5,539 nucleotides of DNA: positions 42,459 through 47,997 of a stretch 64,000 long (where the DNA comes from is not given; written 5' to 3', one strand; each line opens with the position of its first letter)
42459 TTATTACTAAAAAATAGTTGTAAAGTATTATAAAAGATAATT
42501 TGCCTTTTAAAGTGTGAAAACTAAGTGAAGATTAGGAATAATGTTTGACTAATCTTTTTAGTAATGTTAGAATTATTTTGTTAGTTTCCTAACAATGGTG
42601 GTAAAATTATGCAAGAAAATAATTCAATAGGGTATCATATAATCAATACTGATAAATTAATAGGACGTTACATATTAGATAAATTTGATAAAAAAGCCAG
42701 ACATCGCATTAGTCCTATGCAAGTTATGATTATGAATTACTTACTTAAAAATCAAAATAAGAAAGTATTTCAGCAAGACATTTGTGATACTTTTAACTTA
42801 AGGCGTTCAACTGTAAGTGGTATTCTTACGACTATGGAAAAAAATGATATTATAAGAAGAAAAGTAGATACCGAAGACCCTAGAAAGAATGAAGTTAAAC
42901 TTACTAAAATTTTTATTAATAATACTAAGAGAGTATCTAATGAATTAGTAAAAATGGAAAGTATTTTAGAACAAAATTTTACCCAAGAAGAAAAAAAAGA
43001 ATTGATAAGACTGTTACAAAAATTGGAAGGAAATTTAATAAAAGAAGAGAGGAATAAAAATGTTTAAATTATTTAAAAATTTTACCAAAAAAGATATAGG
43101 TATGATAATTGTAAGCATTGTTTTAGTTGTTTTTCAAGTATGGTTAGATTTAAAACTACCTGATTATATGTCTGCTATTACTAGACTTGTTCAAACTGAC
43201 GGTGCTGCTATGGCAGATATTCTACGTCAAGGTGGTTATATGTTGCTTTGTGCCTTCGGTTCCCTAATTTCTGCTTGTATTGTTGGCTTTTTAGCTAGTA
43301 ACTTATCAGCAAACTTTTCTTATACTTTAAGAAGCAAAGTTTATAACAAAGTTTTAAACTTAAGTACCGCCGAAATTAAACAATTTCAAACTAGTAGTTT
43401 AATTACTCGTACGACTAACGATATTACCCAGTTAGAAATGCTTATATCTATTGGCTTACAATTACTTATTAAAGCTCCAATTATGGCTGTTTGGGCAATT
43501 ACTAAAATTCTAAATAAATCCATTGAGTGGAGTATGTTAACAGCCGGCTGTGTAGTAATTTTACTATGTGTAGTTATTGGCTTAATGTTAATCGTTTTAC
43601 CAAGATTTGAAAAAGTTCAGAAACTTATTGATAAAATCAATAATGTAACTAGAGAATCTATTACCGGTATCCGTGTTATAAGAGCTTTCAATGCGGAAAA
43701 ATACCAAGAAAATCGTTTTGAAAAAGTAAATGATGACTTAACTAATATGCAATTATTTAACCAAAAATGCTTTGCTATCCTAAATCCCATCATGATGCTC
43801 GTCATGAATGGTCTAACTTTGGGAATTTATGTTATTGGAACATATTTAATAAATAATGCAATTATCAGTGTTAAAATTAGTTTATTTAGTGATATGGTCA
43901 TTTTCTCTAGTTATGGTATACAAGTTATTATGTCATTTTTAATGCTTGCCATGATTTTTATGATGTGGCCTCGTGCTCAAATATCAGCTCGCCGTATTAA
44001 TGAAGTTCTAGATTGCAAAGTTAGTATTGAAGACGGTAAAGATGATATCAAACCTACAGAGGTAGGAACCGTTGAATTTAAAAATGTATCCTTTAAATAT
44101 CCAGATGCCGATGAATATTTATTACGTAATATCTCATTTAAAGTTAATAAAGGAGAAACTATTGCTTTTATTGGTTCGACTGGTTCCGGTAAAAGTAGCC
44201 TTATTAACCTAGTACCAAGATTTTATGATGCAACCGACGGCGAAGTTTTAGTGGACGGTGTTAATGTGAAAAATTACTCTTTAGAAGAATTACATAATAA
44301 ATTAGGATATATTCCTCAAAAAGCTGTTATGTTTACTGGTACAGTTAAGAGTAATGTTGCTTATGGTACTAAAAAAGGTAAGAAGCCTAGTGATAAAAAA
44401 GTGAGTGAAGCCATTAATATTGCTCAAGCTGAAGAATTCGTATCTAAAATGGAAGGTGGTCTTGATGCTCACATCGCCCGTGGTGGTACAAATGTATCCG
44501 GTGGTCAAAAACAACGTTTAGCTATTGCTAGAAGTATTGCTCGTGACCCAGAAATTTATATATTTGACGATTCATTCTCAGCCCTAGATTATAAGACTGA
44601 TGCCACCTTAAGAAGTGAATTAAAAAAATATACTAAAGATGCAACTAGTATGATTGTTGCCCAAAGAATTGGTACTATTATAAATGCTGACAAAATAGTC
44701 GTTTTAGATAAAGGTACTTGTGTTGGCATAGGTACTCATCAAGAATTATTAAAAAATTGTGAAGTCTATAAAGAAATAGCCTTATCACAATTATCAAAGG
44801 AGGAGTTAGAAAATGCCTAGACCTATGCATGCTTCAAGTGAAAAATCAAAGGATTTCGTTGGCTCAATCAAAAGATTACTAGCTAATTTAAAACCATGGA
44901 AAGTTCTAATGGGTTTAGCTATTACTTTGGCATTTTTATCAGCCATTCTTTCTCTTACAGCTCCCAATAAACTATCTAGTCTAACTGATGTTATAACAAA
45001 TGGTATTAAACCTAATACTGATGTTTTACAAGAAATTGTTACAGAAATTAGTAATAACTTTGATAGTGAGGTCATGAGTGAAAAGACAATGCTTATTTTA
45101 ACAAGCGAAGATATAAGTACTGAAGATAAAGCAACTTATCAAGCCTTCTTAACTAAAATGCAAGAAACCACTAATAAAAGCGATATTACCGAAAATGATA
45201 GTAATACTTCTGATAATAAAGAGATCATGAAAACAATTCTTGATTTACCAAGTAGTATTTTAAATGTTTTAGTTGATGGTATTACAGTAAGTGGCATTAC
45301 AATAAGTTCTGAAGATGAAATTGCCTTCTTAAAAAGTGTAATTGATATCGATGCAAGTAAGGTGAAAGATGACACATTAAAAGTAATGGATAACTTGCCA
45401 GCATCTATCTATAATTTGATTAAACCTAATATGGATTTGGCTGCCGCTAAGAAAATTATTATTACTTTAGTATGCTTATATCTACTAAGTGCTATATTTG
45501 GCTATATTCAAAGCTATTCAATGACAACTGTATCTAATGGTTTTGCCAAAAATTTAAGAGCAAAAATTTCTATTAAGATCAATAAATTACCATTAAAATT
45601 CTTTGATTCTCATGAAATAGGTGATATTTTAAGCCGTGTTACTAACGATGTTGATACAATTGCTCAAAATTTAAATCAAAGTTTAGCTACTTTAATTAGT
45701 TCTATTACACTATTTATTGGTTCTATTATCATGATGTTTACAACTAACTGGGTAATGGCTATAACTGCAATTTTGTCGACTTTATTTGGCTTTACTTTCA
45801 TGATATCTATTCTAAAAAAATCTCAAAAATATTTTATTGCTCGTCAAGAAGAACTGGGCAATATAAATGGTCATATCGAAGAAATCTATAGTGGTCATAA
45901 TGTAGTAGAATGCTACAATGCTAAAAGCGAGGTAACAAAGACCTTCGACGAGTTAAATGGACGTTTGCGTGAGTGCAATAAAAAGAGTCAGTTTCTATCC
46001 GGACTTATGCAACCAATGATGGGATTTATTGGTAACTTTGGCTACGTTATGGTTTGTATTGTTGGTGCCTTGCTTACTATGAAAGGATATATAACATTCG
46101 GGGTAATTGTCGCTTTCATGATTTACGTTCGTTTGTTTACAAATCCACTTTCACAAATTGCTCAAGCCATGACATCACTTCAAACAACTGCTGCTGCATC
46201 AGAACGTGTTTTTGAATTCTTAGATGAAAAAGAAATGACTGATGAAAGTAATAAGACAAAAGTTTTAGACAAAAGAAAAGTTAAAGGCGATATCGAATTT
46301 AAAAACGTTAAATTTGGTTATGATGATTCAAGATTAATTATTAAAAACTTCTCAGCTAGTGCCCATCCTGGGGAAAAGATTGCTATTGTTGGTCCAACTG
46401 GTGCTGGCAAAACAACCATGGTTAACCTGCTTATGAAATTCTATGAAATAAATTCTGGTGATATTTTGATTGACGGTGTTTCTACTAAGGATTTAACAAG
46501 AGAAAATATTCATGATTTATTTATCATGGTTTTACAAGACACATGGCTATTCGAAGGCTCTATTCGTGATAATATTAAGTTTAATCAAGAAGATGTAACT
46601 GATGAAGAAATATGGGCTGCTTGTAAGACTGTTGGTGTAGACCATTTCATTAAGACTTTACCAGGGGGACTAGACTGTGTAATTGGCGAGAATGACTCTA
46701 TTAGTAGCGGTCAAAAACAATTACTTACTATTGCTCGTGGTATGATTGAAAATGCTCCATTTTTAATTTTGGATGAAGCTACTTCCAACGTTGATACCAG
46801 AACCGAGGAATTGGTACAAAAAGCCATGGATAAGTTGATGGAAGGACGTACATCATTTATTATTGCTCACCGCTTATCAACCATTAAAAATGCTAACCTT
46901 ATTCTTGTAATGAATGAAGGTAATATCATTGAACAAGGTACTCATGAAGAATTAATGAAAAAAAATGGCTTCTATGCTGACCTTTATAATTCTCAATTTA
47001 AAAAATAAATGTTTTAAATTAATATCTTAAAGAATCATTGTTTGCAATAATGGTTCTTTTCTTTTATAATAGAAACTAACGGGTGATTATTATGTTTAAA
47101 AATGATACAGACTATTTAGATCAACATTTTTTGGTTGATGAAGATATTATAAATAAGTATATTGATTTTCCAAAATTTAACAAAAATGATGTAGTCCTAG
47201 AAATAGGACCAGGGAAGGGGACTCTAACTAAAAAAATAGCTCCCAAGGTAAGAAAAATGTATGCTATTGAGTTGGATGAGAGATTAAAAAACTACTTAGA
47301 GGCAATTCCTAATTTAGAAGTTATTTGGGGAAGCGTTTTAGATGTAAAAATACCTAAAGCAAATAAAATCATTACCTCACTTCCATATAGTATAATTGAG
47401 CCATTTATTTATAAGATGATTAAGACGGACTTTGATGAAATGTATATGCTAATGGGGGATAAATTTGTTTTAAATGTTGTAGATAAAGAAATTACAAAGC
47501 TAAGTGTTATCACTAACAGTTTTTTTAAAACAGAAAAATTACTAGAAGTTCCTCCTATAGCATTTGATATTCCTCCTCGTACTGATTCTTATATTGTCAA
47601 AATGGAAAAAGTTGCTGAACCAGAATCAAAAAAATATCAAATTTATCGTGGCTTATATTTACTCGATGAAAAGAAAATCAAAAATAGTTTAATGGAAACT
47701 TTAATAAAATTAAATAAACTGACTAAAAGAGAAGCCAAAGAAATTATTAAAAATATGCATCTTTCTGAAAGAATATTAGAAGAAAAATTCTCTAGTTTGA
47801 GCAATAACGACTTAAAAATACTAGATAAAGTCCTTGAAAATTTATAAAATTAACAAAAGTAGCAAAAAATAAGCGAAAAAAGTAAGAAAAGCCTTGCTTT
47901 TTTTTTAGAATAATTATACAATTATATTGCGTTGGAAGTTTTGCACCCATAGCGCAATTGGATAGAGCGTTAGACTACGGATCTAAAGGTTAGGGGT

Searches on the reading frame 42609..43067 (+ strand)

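Call 9: search_protein_families(library=pfam, proteins=[window:42609-43067:+], max_evalue=0.001)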
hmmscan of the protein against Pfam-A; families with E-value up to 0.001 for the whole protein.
window:42609-43067:+ (152 aa): 6 families
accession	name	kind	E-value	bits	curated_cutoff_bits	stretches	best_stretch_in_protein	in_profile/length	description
PF12802.13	MarR_2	-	1.3e-08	35.3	27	1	34-92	3-60/61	MarR family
PF22381.2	Staph_reg_Sar_Rot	-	3.9e-07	30.5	27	1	29-104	7-80/85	Transcriptional regulator SarA/Rot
PF01047.28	MarR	-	1.3e-06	28.6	24.6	1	53-92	18-57/59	MarR family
PF13463.12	HTH_27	-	3.1e-05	24.6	22.2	1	36-99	3-65/68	Winged helix DNA-binding domain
PF24034.1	DUF7343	-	0.00034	20.9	27.6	0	45-84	11-50/62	Domain of unknown function (DUF7343)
PF13545.12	HTH_Crp_2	-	0.00046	20.5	27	0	55-85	25-56/70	Crp-like helix-turn-helix domain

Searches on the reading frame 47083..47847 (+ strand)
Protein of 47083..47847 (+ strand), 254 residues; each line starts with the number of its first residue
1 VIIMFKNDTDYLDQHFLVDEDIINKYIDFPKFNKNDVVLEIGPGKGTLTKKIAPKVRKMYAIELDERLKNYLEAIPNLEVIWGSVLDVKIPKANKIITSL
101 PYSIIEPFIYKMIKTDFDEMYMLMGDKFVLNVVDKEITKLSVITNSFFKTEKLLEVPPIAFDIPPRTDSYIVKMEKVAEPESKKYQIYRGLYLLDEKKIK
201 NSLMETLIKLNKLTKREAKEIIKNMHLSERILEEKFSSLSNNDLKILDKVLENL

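Call 9: search_protein_families(library=pfam, proteins=[window:47083-47847:+], max_evalue=0.001)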
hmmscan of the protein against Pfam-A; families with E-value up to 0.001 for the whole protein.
window:47083-47847:+ (254 aa): 2 families
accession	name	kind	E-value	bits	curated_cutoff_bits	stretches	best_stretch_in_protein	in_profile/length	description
PF00398.26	RrnaAD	-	5e-29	101.7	24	1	12-207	8-227/263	Ribosomal RNA adenine dimethylase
PF05219.18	DREV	-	4.7e-05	23.1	26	1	16-74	71-134/265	DREV methyltransferase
